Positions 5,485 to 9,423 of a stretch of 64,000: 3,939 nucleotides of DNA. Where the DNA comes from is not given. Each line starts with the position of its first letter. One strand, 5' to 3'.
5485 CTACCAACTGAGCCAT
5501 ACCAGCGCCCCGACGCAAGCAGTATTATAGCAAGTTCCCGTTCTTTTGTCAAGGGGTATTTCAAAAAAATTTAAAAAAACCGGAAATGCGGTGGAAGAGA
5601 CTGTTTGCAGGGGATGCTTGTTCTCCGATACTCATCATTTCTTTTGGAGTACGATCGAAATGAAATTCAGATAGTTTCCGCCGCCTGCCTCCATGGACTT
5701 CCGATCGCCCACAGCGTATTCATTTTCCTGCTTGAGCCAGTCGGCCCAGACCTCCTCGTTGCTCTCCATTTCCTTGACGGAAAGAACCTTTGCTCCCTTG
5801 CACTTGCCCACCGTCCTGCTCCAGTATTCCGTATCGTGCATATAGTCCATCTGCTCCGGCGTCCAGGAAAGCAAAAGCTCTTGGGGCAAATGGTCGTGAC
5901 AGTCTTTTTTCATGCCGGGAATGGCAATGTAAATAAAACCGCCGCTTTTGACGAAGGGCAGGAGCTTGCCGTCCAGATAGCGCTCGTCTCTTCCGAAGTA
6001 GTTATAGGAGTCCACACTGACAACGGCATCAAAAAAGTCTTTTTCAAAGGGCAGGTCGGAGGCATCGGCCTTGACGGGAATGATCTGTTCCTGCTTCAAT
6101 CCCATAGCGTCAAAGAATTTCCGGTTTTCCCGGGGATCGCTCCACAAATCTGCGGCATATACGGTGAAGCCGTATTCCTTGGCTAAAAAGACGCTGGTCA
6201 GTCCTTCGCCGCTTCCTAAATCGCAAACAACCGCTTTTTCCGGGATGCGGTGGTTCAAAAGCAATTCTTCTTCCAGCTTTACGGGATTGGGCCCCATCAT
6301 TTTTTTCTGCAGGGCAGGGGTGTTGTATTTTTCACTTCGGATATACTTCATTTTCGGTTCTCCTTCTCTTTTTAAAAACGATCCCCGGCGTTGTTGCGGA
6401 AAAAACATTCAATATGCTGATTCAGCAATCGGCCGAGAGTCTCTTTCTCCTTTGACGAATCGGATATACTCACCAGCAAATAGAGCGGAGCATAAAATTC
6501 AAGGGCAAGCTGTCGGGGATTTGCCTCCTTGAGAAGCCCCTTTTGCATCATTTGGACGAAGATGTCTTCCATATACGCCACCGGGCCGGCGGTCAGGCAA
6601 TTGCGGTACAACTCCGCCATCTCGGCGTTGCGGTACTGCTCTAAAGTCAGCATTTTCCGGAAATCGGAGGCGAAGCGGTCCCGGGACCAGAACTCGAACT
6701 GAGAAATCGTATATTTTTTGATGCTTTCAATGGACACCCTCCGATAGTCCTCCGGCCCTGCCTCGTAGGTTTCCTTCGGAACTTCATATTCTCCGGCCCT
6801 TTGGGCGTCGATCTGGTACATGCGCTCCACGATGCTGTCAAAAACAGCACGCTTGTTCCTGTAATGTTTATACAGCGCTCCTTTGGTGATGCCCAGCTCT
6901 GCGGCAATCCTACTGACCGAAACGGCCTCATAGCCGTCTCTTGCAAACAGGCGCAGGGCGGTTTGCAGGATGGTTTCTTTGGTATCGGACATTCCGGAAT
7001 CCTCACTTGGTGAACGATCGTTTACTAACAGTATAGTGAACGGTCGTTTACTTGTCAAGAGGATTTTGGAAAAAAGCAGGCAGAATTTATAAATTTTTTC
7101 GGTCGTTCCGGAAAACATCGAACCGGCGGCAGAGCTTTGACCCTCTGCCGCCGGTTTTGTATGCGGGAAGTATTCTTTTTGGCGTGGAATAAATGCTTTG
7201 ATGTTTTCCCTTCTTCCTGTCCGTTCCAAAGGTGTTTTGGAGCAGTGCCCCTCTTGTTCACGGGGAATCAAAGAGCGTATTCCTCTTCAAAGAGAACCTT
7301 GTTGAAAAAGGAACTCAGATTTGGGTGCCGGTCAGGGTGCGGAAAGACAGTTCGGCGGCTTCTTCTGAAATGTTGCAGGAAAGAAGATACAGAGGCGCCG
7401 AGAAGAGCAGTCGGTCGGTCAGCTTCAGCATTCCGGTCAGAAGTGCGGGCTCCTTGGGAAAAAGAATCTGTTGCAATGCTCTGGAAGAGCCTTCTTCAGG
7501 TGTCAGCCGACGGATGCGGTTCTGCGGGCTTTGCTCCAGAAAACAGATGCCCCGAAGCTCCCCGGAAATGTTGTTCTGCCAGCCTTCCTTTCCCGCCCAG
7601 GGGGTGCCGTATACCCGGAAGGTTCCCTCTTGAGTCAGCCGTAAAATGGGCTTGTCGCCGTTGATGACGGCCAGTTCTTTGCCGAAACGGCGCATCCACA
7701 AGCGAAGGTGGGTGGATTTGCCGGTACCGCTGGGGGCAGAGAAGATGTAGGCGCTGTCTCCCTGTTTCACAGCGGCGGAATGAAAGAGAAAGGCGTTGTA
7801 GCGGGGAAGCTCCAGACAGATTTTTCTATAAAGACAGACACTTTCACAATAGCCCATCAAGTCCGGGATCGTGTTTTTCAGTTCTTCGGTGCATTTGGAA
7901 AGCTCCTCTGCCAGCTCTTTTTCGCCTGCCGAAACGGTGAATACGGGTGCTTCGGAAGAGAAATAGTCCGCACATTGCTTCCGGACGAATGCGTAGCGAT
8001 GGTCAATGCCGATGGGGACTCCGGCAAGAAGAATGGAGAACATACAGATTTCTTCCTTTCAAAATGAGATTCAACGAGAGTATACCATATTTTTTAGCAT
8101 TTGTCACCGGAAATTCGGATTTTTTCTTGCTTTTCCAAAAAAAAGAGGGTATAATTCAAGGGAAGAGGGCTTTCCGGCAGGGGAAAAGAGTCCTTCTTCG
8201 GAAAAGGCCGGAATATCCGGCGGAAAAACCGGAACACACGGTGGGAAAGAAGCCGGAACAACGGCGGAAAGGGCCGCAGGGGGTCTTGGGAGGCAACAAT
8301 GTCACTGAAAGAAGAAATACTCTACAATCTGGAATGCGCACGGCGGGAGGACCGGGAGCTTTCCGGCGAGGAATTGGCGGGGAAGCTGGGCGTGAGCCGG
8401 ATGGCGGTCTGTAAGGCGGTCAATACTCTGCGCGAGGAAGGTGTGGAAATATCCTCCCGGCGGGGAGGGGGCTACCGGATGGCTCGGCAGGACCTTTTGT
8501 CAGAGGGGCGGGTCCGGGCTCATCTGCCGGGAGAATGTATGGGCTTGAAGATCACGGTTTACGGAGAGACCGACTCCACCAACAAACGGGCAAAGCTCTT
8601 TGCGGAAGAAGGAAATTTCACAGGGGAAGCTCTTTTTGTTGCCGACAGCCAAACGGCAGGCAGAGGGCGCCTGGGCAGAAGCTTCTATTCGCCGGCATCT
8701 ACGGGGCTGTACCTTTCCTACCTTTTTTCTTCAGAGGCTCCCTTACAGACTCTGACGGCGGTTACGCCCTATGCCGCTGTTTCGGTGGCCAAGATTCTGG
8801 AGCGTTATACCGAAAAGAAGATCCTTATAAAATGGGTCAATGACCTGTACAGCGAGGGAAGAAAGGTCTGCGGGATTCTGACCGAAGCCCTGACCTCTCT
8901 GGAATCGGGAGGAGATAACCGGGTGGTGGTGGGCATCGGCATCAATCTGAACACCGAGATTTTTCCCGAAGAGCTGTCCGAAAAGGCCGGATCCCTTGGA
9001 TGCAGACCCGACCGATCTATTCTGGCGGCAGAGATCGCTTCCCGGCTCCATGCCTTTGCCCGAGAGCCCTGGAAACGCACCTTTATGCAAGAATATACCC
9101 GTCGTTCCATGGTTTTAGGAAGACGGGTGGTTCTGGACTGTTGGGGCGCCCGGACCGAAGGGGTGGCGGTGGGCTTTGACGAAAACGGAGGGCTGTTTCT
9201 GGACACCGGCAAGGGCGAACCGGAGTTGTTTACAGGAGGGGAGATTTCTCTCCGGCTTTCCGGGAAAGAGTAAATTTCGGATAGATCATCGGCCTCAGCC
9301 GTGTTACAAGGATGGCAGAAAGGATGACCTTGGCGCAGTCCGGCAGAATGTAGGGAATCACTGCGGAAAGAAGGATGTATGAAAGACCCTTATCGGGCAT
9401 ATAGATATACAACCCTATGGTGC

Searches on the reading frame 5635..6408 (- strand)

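Call 42: search_protein_families(library=pfam, proteins=[window:5635-6408:-], max_evalue=0.00001)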
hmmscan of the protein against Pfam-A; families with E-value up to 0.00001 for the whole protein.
window:5635-6408:- (257 aa): 2 families
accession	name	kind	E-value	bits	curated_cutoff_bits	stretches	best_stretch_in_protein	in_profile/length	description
PF13649.12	Methyltransf_25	-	1.1e-08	36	27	1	61-142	1-81/97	Methyltransferase domain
PF08241.18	Methyltransf_11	-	1.3e-08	35.8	21.2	1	63-159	2-93/95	Methyltransferase domain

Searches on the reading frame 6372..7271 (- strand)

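Call 42: search_protein_families(library=pfam, proteins=[window:6372-7271:-], max_evalue=0.00001)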
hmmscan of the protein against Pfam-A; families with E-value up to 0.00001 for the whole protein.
window:6372-7271:- (299 aa): 1 family
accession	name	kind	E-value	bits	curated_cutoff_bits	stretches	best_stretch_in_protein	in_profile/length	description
PF00440.29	TetR_N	-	2.3e-16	59.8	24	1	101-146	1-46/47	Bacterial regulatory proteins, tetR family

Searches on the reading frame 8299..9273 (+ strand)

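Call 42: search_protein_families(library=pfam, proteins=[window:8299-9273:+], max_evalue=0.00001)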
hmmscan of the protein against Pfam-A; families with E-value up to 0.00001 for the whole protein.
window:8299-9273:+ (324 aa): 2 families
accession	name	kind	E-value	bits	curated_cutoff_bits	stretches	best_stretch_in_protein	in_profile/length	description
PF03099.24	BPL_LplA_LipB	-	2.3e-16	60.3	21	1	91-216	5-133/133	Biotin/lipoate A/B protein ligase family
PF08279.18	HTH_11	-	1e-11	45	25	1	13-60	8-55/55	HTH domain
